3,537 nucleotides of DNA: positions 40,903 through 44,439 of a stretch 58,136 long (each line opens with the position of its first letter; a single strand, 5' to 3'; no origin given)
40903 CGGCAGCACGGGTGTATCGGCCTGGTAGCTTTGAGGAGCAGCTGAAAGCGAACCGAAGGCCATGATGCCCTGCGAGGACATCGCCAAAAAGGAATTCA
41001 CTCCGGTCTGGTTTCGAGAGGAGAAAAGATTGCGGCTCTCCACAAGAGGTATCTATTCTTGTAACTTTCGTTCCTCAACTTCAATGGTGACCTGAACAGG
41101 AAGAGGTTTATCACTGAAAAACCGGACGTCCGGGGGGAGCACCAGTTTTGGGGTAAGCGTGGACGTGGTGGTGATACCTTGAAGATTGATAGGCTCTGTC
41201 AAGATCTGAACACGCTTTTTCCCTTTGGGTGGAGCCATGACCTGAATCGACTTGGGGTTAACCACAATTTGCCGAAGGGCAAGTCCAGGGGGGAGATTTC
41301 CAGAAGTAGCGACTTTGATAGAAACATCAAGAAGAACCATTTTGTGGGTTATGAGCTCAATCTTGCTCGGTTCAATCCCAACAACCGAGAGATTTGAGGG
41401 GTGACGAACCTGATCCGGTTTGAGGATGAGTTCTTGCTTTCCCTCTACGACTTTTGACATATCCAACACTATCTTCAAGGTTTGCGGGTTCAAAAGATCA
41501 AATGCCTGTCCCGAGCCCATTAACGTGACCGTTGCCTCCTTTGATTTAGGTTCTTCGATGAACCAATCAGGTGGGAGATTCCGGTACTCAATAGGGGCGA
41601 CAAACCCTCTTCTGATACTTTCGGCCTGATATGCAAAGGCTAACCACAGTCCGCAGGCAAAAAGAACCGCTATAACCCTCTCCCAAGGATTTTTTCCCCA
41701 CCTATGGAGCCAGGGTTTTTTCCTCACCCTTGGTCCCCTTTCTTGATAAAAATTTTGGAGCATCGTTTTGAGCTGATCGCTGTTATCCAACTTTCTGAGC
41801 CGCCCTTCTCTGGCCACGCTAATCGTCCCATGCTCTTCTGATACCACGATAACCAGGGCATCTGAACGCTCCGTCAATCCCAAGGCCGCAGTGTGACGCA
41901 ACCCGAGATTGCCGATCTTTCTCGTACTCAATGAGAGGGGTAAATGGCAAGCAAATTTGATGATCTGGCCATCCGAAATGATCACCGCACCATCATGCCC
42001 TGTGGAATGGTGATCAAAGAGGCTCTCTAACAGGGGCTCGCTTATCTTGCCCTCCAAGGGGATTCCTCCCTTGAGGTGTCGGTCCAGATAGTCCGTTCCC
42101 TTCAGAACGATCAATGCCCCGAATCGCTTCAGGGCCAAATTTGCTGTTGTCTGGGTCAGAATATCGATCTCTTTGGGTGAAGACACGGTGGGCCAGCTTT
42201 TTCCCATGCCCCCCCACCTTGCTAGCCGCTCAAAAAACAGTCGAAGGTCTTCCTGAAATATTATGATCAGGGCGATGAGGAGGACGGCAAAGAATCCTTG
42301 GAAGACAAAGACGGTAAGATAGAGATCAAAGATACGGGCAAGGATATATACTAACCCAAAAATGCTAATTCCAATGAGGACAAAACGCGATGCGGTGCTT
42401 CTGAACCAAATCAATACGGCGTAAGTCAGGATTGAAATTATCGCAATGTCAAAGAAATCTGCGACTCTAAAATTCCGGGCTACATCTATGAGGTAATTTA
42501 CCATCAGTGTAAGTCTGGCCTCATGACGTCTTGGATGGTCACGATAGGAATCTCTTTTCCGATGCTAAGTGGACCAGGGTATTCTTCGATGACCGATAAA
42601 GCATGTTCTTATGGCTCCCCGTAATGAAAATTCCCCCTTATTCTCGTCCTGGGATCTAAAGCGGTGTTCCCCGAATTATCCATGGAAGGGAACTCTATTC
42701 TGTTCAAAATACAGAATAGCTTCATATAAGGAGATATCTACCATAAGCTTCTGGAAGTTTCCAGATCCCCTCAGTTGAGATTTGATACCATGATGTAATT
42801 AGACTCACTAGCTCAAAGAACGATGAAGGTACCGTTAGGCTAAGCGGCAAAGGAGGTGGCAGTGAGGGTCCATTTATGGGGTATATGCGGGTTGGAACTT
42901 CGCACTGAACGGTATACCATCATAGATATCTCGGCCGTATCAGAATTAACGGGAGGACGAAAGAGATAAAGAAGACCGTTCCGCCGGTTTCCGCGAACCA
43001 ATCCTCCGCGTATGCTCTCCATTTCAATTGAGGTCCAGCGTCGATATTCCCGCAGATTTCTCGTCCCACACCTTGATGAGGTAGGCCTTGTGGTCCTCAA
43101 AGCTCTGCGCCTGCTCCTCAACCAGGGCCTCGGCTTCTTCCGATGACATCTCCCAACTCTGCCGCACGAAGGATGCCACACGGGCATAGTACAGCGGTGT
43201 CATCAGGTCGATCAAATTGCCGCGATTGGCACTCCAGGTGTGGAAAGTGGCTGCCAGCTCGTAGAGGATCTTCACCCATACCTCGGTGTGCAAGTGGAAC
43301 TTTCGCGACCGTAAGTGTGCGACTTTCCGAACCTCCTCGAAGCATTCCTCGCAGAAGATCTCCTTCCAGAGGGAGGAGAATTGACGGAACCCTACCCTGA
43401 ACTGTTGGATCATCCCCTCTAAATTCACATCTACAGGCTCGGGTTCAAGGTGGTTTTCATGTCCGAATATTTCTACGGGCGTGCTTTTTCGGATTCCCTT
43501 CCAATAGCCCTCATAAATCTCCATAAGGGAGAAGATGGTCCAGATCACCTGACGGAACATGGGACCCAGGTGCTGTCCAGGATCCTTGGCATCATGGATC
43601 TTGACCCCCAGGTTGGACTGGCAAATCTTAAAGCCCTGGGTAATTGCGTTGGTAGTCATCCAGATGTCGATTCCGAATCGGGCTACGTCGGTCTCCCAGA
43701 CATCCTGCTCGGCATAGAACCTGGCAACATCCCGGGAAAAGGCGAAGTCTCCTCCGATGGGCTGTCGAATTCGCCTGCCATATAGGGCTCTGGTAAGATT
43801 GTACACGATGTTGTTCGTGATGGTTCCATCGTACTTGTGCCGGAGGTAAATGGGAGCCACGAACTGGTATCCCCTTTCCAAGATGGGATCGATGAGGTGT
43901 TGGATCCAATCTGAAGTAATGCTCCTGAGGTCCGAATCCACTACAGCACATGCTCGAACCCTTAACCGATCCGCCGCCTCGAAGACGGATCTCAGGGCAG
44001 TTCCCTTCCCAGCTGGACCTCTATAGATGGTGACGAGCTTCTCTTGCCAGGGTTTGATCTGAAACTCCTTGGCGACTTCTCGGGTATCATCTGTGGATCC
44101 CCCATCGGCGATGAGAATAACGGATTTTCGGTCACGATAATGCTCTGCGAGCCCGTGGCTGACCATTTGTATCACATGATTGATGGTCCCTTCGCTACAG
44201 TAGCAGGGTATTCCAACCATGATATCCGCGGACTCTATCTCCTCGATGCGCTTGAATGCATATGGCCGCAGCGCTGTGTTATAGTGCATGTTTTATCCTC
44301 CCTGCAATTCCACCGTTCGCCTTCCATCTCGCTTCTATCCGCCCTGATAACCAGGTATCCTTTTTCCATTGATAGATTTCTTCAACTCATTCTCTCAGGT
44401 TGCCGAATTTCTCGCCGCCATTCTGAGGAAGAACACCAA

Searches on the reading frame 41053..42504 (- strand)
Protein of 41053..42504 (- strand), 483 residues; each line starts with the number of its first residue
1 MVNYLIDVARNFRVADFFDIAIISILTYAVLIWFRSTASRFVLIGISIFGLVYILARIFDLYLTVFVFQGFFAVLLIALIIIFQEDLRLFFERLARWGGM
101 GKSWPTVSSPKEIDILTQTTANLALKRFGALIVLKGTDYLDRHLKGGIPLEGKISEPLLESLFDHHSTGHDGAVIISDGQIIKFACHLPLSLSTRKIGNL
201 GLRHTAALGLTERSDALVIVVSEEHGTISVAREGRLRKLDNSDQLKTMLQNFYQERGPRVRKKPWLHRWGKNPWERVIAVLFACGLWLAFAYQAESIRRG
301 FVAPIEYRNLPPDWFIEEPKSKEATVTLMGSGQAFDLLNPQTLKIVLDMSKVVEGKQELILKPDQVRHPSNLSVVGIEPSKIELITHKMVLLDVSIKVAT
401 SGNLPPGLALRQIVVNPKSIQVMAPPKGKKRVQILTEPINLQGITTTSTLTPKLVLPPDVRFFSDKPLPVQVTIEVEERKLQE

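Call 67: search_protein_families(library=pfam, proteins=[window:41053-42504:-])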
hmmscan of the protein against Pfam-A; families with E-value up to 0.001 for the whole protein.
window:41053-42504:- (483 aa): 3 families
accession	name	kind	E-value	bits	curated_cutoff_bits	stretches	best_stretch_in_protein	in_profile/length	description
PF02457.21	DAC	-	1.1e-34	119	27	1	120-235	4-118/119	DisA bacterial checkpoint controller nucleotide-binding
PF07949.17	YbbR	-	8.8e-08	32.8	22.3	0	394-474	1-79/81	YbbR-like protein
PF19293.4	CdaA_N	-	2.8e-07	31.1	23.8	1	11-87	4-81/81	CdaA N-terminal transmembrane domain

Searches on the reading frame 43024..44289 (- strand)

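Call 67: search_protein_families(library=pfam, proteins=[window:43024-44289:-])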
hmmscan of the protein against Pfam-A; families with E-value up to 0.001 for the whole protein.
window:43024-44289:- (421 aa): 1 family
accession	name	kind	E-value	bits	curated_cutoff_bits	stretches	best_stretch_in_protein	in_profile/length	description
PF00535.33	Glycos_transf_2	-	2.7e-11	44.1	23.3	1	25-160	2-127/168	Glycosyl transferase family 2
